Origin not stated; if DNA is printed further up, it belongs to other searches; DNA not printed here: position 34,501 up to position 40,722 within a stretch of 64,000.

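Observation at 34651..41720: Giant adhesin-like lipoprotein with a tandem duplication of a beta-helix plus 'DDCCTAS' module, coupled by a GTGA overlap to a partner lipoprotein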

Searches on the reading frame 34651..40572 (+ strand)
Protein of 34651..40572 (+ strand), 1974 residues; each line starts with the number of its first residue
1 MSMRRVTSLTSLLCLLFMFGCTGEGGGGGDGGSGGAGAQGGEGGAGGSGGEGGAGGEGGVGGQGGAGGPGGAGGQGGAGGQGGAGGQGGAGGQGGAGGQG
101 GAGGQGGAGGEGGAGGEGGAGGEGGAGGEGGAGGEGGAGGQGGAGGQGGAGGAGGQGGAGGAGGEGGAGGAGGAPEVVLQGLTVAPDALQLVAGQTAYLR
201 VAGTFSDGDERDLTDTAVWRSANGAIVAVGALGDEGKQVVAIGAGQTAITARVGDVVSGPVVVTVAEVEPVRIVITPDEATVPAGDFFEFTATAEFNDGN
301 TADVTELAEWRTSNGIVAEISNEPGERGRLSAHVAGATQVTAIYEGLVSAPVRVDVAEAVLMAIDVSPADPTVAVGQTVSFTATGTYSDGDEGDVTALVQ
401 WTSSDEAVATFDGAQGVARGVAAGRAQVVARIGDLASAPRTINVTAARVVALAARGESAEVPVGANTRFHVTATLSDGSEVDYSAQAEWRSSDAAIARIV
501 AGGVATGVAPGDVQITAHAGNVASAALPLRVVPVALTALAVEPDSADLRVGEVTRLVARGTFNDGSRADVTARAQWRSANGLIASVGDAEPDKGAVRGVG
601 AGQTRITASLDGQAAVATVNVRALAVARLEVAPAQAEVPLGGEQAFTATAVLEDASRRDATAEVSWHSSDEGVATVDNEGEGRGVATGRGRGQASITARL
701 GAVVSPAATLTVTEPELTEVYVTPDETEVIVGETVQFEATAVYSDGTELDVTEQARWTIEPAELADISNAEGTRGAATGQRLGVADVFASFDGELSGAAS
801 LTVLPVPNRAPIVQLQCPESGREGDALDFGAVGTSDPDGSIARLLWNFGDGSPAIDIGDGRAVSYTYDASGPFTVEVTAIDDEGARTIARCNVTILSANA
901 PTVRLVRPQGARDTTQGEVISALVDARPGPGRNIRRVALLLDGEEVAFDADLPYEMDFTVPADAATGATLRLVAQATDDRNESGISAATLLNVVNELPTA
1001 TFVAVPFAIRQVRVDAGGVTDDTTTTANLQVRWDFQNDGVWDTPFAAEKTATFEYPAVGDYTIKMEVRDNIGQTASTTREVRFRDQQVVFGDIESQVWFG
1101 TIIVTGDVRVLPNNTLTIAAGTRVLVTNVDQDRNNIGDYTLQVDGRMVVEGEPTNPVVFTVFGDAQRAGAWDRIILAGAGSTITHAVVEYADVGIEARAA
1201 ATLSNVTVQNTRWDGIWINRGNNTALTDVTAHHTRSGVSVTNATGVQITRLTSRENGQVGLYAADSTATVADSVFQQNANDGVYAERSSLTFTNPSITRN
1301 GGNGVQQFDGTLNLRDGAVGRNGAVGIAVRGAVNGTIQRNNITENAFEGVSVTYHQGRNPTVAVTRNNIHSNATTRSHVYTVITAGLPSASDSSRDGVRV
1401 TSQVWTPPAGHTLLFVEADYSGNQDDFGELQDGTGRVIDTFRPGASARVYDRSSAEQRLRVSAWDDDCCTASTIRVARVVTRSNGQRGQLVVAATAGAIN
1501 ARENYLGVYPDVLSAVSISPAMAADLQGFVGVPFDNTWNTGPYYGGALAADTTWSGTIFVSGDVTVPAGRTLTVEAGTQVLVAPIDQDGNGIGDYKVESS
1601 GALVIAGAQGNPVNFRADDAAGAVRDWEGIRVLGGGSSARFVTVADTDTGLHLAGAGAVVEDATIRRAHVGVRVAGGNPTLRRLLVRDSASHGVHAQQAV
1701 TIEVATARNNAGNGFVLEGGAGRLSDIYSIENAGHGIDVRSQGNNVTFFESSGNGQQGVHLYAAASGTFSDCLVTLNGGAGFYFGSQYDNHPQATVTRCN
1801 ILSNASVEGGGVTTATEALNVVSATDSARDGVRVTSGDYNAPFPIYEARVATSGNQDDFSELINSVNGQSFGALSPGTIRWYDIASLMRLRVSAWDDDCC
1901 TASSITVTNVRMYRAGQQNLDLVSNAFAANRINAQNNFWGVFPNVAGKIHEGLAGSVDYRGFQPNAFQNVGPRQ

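Call 5: search_protein_families(library=pfam, proteins=[window:34651-40572:+], max_evalue=0.01)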
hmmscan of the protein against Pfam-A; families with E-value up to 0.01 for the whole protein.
window:34651-40572:+ (1974 aa): 8 families
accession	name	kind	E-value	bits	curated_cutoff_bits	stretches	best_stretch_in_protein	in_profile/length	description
PF02368.24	Big_2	-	8.4e-37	125.4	22.8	6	364-430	5-66/79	Bacterial Ig-like domain (group 2)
PF13229.12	Beta_helix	-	1.9e-29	102.7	25.9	3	1174-1311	3-148/158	Right handed beta helix region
PF18911.6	PKD_4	-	4.1e-20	72.1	27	2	808-890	1-80/85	PKD domain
PF00801.26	PKD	-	9.2e-16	58.1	23.5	2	819-887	9-73/80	PKD domain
PF05048.19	NosD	-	4.9e-14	52.7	23.6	2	1203-1372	7-172/212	Periplasmic copper-binding protein (NosD)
PF22352.2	K319L-like_PKD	-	8.4e-05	23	27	0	831-895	18-84/84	K319L-like, PKD domain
PF07495.19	Y_Y_Y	-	0.00013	22.3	26.6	0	1029-1083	8-62/65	Y_Y_Y domain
PF08329.16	ChitinaseA_N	-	0.0014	18.8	21.2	0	1030-1085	56-109/133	Chitinase A, N-terminal domain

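Call 6: search_protein_families(library=ncbifam, proteins=[window:34651-40572:+], max_evalue=0.01)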
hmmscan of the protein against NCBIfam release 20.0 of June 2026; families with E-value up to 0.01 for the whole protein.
window:34651-40572:+ (1974 aa): 1 family
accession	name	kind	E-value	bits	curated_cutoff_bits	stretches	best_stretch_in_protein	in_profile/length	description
TIGR03804.1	para_beta_helix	repeat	0.0032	17.1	19.45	0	1326-1354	1-28/44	parallel beta-helix repeat protein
